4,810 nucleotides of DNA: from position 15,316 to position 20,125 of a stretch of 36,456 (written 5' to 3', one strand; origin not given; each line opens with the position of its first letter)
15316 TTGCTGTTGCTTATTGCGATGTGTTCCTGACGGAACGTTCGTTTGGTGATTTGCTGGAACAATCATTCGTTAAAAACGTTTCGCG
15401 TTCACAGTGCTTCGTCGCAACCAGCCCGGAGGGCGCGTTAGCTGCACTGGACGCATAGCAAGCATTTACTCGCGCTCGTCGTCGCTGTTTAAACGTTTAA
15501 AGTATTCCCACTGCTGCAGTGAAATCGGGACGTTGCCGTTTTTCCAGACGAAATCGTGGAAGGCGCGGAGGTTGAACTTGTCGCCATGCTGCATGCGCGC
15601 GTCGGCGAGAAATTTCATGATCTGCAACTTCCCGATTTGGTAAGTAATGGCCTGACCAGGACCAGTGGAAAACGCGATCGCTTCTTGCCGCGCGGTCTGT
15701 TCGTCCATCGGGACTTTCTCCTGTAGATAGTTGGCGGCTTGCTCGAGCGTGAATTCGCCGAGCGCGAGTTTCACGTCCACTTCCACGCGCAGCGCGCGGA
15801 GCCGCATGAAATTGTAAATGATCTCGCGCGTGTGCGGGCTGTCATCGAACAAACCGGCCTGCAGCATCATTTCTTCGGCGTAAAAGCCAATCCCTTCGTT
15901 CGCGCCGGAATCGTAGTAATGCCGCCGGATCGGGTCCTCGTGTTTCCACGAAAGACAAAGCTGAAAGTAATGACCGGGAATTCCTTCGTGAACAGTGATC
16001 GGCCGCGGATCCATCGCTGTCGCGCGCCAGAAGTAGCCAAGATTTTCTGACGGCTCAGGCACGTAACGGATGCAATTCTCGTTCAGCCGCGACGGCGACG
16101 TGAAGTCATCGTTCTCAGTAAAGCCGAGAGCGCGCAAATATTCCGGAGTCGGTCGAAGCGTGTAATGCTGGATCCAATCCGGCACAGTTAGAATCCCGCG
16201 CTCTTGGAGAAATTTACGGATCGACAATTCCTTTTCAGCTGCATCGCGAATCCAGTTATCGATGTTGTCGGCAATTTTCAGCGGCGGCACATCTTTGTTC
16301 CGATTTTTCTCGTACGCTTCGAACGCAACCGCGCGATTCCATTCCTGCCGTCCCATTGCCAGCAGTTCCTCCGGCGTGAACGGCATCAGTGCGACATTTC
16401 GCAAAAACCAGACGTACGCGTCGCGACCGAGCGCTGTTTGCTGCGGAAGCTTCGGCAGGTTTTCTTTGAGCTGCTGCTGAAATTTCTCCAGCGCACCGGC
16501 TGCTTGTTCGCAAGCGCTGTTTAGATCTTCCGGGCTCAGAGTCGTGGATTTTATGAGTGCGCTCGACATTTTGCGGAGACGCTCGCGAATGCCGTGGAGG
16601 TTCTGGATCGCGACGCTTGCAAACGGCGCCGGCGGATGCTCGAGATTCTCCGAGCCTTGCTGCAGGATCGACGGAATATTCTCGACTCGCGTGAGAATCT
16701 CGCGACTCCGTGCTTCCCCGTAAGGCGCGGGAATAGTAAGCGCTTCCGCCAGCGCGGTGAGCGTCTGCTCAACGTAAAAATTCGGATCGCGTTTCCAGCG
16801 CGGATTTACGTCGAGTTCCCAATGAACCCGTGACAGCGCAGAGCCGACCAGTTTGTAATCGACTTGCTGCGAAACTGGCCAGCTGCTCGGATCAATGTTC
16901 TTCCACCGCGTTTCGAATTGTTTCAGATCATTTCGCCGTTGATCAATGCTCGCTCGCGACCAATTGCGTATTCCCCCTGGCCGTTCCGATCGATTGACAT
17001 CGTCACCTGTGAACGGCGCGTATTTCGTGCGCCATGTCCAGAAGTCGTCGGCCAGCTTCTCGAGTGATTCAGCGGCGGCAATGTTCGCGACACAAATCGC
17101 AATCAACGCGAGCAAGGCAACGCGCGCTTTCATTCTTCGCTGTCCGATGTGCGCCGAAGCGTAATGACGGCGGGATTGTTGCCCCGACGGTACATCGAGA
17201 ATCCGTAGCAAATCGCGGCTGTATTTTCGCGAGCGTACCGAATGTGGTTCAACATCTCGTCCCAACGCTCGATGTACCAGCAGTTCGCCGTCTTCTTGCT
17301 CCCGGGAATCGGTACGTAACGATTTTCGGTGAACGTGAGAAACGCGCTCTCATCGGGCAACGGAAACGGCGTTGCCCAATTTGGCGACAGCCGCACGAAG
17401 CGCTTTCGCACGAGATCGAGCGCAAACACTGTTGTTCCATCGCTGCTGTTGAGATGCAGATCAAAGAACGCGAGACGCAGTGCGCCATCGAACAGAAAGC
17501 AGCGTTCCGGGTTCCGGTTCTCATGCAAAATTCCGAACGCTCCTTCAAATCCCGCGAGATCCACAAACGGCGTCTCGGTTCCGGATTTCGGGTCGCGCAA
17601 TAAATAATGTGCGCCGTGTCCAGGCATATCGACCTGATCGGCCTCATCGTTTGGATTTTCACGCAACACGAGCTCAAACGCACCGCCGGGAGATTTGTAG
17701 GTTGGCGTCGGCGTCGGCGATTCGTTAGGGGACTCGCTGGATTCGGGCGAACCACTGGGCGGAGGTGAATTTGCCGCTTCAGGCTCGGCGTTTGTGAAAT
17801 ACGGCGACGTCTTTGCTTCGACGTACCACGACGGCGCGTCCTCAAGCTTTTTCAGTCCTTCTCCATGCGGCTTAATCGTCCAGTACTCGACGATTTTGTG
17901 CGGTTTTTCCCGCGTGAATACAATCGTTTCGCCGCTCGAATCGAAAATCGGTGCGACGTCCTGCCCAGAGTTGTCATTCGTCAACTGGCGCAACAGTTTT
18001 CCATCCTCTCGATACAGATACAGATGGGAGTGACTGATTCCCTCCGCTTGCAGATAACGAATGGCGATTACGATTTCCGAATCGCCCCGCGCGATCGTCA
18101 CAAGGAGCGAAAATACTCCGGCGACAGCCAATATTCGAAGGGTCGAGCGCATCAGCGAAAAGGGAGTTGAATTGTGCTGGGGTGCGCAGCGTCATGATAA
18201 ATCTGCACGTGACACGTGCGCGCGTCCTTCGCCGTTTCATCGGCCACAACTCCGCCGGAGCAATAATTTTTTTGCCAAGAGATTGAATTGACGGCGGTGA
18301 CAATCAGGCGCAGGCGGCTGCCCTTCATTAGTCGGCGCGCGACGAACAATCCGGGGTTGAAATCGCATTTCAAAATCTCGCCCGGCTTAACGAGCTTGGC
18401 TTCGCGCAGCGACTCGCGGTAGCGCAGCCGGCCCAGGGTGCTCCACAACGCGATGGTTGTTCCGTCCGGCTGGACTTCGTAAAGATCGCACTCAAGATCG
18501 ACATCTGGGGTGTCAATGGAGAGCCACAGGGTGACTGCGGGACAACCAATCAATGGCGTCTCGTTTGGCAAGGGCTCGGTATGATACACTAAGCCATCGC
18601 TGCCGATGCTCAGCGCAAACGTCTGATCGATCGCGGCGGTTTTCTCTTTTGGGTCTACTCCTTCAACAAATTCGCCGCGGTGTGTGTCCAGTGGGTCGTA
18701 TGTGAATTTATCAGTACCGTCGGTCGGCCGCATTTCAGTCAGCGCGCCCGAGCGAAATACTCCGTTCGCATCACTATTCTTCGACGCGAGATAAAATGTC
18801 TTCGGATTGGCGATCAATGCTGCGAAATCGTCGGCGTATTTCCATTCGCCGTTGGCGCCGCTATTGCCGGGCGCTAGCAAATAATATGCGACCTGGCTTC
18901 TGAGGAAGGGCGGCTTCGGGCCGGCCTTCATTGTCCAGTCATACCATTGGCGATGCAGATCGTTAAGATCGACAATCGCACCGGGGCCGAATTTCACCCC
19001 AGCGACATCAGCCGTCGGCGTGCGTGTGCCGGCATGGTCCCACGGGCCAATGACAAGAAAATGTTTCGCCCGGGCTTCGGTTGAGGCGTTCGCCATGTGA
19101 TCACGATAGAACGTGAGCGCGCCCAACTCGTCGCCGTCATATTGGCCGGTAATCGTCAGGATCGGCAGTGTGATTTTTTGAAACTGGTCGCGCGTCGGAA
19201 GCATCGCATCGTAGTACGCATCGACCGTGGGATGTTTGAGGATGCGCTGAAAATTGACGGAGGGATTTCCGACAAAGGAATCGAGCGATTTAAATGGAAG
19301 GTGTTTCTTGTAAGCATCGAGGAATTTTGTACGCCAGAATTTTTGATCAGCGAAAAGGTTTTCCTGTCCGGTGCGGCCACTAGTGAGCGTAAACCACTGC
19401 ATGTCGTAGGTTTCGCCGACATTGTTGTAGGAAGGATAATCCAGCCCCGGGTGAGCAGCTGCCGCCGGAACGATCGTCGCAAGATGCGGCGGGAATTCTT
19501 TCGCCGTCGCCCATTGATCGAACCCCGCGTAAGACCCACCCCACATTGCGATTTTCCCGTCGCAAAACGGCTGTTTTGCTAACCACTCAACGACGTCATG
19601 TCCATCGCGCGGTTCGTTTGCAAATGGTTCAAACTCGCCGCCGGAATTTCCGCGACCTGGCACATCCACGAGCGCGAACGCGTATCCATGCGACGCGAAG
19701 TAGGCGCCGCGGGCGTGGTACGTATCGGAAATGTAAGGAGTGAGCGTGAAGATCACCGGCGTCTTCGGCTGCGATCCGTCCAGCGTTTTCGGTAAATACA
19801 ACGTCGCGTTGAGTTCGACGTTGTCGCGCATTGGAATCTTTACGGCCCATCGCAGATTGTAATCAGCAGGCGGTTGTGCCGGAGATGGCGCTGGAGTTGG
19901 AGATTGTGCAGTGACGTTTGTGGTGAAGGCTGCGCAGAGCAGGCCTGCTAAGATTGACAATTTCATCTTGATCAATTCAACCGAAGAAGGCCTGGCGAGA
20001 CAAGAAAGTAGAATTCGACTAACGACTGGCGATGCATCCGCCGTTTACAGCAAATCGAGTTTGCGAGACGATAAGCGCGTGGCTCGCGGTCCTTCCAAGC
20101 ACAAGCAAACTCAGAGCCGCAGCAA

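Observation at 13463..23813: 10.35-kb accessory block splits the normally contiguous rplK-rplA pair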

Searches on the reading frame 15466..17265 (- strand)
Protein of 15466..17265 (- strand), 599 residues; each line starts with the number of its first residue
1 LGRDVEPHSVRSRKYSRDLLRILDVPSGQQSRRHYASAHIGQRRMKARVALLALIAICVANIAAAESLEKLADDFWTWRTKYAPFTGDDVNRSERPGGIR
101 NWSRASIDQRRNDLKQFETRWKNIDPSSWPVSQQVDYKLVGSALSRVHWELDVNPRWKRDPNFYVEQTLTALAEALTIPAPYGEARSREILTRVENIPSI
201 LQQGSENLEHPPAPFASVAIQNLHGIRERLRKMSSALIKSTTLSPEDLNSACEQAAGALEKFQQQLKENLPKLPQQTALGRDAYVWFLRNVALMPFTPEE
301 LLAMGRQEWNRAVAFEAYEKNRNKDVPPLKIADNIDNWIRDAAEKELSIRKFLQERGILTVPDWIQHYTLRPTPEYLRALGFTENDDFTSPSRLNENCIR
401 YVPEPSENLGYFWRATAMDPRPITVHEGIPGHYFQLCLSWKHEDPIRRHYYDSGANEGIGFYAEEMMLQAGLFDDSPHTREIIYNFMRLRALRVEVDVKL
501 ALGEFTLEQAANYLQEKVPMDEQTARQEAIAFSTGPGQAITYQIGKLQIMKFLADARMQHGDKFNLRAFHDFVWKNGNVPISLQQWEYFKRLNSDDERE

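Call 5: search_protein_families(library=pfam, proteins=[window:15466-17265:-], max_evalue=0.01)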
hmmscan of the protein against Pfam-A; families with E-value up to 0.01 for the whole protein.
window:15466-17265:- (599 aa): 2 families
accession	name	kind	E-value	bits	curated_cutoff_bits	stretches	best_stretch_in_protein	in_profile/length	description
PF05960.17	DUF885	-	1.6e-59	203.4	32.4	1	99-582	16-526/532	Bacterial protein of unknown function (DUF885)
PF19901.4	DUF6374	-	0.0026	17.8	25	1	216-265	7-53/59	Family of unknown function (DUF6374)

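Call 44: search_protein_families(library=ncbifam, proteins=[window:15466-17265:-], max_evalue=0.01)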
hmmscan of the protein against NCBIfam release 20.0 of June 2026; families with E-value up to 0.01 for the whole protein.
window:15466-17265:- (599 aa): 0 families

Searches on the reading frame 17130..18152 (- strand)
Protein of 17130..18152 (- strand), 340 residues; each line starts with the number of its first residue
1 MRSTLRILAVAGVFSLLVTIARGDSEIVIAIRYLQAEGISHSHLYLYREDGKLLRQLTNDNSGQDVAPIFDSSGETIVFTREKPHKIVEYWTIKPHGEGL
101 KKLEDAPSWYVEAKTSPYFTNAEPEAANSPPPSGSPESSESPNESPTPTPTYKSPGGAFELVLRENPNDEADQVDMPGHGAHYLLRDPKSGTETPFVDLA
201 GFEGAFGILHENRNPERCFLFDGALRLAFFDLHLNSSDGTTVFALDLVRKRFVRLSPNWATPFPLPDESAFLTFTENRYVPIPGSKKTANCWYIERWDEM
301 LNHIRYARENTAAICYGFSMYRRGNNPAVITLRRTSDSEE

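Call 5: search_protein_families(library=pfam, proteins=[window:17130-18152:-], max_evalue=0.01)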
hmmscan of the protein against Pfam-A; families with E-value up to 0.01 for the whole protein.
window:17130-18152:- (340 aa): 0 families

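Call 44: search_protein_families(library=ncbifam, proteins=[window:17130-18152:-], max_evalue=0.01)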
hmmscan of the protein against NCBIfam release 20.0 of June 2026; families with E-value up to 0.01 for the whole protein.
window:17130-18152:- (340 aa): 1 family
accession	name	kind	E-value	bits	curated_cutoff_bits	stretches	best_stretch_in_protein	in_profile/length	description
TIGR02800.1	propeller_TolB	equivalog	0.0041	16.1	343.15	1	41-80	258-296/418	Tol-Pal system beta propeller repeat protein TolB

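Call 45: search_protein_families(library=padloc, proteins=[window:17130-18152:-], max_evalue=0.01)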
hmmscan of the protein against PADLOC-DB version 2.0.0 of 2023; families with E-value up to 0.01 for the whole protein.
window:17130-18152:- (340 aa): 0 families

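Call 88: search_protein_families(library=phrogs, proteins=[window:17130-18152:-], max_evalue=0.001)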
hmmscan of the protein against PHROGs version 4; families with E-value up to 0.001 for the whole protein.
window:17130-18152:- (340 aa): 0 families

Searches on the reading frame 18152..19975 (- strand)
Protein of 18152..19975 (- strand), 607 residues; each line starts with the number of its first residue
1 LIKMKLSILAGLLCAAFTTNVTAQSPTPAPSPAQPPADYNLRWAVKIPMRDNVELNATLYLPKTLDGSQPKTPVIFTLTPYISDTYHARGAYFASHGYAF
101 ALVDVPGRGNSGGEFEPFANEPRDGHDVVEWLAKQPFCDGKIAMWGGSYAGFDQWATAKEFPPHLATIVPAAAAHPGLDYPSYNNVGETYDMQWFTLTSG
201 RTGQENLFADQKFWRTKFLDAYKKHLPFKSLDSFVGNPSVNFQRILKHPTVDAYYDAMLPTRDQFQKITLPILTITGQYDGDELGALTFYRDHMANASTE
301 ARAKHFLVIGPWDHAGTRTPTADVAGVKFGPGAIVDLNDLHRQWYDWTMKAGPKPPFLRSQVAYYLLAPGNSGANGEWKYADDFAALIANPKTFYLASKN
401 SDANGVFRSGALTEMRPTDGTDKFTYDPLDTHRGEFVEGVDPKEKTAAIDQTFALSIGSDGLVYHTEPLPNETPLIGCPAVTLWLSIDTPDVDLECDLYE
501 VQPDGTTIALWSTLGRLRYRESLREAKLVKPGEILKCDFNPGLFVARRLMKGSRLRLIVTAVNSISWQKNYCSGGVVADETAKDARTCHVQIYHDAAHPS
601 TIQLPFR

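Call 5: search_protein_families(library=pfam, proteins=[window:18152-19975:-], max_evalue=0.01)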
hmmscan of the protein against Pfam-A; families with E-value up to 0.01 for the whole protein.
window:18152-19975:- (607 aa): 5 families
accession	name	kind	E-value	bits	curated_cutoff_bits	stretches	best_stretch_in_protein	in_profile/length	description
PF02129.25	Peptidase_S15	-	1.3e-42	146.8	23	1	51-315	1-261/262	X-Pro dipeptidyl-peptidase (S15 family)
PF08530.16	PepX_C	-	5.3e-19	69.4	22.5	1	367-565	14-182/217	X-Pro dipeptidyl-peptidase C-terminal non-catalytic domain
PF00326.27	Peptidase_S9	-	3.6e-05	23.8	22.6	1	90-172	7-96/213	Prolyl oligopeptidase family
PF12146.15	Hydrolase_4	-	0.00038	20.3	27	1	83-280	17-202/239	Serine aminopeptidase, S33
PF00561.26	Abhydrolase_1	-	0.0089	16.1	25.8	0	92-247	22-173/245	alpha/beta hydrolase fold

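Call 44: search_protein_families(library=ncbifam, proteins=[window:18152-19975:-], max_evalue=0.01)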
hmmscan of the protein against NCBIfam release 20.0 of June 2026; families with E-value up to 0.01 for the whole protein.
window:18152-19975:- (607 aa): 3 families
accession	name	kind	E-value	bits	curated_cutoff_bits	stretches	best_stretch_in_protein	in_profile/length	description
TIGR00976.1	CocE_NonD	subfamily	1.9e-75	254.9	66.3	1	48-605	2-546/550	CocE/NonD family hydrolase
NF003780.0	PRK05371.1-1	subfamily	1.5e-06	26.9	642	0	459-561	453-554/594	Xaa-Pro dipeptidyl-peptidase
NF047920.1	lactonase_UilS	equivalog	0.0014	18.4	400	1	92-161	47-119/285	UilS family quorum-quenching N-acyl-homoserine lactonase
